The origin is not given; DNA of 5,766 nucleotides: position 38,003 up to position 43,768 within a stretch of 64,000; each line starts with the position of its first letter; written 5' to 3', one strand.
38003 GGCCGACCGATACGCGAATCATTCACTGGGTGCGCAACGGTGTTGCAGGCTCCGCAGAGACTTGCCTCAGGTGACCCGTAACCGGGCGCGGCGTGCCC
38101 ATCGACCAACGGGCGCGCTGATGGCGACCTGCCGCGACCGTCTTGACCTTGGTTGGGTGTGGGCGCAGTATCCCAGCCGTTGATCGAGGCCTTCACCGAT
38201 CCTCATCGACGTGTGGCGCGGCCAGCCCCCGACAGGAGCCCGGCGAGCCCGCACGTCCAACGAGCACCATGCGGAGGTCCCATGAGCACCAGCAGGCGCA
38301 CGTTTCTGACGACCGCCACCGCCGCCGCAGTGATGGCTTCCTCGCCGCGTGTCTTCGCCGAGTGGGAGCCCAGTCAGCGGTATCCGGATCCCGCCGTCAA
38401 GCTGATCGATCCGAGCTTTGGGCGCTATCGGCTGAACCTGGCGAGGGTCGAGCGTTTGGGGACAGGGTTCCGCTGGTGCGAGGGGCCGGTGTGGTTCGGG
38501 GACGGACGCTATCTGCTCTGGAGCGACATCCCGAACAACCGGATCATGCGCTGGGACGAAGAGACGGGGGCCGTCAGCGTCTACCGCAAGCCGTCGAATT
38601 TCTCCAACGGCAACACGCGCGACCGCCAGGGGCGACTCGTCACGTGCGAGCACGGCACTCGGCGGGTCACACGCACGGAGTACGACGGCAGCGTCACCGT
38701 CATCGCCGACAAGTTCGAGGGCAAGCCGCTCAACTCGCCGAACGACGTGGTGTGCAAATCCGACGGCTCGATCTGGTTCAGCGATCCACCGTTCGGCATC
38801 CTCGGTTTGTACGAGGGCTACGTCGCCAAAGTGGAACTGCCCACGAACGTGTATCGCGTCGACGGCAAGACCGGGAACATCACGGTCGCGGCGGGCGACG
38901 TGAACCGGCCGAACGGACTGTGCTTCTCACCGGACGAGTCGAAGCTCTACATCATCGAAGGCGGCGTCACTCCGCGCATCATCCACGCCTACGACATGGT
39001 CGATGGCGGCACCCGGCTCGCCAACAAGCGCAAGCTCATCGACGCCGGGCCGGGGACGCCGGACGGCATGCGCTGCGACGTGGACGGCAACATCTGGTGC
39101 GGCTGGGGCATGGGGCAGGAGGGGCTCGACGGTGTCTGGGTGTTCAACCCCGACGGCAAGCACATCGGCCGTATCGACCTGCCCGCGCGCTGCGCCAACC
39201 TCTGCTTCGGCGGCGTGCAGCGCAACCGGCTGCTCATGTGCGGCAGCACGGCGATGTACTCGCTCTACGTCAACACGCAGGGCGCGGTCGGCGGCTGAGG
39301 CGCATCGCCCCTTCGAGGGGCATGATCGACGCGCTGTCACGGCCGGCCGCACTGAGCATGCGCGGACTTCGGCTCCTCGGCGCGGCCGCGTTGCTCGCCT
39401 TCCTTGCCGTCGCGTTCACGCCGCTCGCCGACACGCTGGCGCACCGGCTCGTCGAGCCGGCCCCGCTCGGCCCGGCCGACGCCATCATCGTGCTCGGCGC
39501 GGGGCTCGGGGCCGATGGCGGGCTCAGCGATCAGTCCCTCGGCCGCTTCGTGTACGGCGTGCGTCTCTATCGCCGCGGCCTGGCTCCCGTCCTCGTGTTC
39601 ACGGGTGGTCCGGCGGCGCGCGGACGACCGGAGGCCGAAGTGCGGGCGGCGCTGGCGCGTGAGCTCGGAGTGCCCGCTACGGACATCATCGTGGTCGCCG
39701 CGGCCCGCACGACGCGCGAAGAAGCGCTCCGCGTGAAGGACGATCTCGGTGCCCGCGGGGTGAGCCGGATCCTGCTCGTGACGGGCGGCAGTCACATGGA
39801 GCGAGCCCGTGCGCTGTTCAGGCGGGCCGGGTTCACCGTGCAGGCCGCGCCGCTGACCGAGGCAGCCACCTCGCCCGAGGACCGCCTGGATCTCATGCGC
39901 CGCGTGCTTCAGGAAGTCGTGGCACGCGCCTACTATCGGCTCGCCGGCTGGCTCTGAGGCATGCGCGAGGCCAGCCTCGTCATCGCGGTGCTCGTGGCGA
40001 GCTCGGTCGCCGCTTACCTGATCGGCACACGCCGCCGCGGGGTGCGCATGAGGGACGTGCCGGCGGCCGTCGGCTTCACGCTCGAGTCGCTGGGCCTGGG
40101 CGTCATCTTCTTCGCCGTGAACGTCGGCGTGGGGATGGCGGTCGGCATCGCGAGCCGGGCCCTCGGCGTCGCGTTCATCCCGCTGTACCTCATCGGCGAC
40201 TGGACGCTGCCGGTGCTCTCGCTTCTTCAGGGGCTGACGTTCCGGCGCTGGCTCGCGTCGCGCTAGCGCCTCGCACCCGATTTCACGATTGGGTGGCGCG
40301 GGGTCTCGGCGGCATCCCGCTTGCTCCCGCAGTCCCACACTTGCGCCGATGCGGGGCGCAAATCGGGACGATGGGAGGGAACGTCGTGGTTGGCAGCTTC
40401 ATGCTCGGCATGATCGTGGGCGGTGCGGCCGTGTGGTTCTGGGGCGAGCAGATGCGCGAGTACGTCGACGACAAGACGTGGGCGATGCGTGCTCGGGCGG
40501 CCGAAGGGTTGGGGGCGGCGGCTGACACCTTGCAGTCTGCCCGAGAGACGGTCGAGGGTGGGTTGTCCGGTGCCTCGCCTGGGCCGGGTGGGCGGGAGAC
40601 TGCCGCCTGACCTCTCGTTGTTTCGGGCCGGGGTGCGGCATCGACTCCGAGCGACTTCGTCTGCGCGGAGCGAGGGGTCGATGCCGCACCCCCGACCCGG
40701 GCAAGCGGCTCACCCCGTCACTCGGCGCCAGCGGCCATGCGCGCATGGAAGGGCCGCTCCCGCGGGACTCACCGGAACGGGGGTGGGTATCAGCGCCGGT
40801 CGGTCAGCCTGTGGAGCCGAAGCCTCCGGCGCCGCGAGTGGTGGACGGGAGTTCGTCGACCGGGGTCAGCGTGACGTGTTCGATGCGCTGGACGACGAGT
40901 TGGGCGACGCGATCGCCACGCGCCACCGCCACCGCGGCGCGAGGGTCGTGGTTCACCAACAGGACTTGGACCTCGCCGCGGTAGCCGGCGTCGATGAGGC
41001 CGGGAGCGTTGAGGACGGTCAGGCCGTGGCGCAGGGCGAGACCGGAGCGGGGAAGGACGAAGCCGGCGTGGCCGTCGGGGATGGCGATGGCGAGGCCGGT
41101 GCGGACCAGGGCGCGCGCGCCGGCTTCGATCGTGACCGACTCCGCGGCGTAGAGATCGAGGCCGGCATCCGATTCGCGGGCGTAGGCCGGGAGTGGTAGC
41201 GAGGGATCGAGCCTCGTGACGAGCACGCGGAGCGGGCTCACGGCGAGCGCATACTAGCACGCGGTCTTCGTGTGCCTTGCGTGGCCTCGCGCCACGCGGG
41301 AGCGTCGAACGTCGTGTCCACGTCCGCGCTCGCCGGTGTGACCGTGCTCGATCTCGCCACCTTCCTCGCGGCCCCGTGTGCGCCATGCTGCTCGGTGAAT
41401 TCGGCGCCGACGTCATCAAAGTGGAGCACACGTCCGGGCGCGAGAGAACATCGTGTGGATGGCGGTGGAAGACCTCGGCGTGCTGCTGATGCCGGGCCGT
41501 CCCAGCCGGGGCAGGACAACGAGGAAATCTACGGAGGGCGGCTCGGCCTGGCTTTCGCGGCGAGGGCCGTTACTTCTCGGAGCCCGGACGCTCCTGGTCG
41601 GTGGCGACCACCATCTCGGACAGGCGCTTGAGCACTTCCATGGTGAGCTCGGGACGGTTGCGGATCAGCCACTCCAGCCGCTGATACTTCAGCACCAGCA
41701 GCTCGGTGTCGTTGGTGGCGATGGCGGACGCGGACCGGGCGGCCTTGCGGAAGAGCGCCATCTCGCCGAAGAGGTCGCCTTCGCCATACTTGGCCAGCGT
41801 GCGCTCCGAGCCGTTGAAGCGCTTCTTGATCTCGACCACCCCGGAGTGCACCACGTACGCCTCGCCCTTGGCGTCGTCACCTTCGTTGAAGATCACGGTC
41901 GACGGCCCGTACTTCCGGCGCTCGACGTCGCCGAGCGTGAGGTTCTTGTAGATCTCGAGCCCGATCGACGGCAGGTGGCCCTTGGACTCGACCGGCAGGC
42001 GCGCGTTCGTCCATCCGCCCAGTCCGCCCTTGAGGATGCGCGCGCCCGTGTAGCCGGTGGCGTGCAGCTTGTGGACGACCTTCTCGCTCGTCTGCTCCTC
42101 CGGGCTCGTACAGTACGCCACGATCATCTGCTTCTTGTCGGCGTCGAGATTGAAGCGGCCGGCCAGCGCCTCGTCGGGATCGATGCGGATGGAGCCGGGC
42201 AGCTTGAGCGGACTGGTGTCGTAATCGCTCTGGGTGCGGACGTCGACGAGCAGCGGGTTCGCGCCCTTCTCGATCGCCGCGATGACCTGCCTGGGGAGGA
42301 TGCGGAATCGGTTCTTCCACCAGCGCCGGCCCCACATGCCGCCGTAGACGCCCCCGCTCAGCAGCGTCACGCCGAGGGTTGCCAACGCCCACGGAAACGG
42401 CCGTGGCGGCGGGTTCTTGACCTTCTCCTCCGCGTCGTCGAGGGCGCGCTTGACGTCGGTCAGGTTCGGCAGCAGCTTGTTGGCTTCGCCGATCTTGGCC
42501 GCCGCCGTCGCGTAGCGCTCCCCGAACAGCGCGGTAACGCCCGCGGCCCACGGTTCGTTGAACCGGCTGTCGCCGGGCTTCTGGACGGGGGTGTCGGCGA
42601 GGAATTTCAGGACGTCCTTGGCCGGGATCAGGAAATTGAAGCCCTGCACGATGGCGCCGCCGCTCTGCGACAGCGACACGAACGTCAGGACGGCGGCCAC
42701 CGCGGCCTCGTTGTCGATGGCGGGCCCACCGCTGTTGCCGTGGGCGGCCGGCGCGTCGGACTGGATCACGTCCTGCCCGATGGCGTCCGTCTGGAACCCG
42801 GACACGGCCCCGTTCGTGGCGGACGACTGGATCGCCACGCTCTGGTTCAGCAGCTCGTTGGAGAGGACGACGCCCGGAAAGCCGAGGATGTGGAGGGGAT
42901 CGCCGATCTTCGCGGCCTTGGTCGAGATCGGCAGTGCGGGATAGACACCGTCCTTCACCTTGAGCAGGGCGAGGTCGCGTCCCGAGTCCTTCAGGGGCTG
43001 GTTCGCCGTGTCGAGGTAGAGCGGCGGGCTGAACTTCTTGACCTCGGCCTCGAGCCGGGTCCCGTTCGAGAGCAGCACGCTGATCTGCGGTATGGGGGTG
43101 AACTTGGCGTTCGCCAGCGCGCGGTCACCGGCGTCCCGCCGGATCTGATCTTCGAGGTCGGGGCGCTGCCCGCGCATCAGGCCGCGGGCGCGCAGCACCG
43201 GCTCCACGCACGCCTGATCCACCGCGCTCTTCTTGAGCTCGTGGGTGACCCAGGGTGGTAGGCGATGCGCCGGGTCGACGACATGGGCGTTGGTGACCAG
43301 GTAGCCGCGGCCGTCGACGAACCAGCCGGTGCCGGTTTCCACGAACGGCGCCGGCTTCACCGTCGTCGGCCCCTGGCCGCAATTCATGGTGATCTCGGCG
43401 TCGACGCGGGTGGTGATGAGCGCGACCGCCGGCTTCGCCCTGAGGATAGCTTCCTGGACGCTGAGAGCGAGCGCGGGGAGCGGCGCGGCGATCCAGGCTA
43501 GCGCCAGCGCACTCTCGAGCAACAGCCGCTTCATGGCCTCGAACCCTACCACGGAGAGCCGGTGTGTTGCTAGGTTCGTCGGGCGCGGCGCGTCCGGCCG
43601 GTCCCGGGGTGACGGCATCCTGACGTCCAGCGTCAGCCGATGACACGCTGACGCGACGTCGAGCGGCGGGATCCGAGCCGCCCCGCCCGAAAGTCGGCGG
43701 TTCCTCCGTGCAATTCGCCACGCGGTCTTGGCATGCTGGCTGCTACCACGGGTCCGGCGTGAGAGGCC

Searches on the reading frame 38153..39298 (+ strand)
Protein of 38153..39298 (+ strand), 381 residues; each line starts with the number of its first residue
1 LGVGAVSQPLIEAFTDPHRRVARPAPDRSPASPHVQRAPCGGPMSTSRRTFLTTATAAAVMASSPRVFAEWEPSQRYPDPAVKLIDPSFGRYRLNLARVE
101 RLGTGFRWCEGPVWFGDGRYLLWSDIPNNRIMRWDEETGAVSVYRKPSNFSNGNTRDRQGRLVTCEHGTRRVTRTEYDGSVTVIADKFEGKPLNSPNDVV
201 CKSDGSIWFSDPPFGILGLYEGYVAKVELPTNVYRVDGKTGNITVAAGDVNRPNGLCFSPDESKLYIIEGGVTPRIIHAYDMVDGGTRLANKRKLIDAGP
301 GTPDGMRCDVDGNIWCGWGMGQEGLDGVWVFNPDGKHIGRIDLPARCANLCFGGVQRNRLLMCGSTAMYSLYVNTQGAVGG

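Call 41: search_protein_families(library=pfam, proteins=[window:38153-39298:+], max_evalue=0.001)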
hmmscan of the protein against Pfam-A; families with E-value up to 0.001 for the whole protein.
window:38153-39298:+ (381 aa): 1 family
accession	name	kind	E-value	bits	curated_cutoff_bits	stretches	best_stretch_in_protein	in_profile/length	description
PF08450.18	SGL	-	1.4e-56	192.3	26.3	1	108-362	1-242/246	SMP-30/Gluconolactonase/LRE-like region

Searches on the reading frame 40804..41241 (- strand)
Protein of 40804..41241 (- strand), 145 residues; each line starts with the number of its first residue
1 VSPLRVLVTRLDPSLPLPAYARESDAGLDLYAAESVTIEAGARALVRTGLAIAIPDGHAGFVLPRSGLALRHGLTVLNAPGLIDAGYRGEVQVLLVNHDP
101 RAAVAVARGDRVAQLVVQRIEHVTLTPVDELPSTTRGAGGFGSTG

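Call 42: search_protein_families(library=pfam, proteins=[window:40804-41241:-], max_evalue=0.001)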
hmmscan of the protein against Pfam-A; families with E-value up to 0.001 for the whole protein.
window:40804-41241:- (145 aa): 2 families
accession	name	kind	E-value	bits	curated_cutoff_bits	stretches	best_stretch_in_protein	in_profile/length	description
PF00692.24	dUTPase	-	1.1e-34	119.4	22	1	16-145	4-129/129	dUTPase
PF22769.1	DCD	-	8.1e-14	52.4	27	1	33-119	68-152/153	dCTP deaminase-like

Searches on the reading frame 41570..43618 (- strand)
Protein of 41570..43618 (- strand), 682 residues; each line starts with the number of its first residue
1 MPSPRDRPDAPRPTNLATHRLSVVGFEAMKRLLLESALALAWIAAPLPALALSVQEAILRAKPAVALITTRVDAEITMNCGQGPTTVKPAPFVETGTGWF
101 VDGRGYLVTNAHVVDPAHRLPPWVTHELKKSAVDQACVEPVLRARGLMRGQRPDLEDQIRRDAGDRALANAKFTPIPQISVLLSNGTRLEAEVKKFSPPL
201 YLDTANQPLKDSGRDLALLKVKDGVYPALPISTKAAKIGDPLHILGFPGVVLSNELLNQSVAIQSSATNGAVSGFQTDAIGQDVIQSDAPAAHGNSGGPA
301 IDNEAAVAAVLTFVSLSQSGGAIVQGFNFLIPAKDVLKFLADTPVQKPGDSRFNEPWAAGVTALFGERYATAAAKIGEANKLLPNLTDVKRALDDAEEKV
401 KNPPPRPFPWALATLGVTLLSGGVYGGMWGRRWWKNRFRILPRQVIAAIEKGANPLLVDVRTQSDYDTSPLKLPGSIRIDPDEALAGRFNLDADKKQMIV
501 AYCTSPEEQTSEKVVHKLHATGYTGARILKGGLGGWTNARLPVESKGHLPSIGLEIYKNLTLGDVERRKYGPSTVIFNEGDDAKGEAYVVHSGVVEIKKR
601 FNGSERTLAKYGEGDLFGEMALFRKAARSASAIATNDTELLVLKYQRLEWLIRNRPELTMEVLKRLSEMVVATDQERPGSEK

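Call 42: search_protein_families(library=pfam, proteins=[window:41570-43618:-], max_evalue=0.001)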
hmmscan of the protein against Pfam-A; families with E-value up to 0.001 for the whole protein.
window:41570-43618:- (682 aa): 4 families
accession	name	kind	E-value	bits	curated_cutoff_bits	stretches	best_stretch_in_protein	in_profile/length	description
PF00027.35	cNMP_binding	-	1.3e-20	73.5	27.5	1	568-654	2-88/89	Cyclic nucleotide-binding domain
PF13365.12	Trypsin_2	-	3.8e-19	70.3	27.6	1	96-309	1-143/144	Trypsin-like peptidase domain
PF00581.25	Rhodanese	-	7.7e-10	39.6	22.2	1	444-538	4-101/102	Rhodanese-like domain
PF00089.32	Trypsin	-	4.1e-07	30.5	20.6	1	207-319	85-203/220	Trypsin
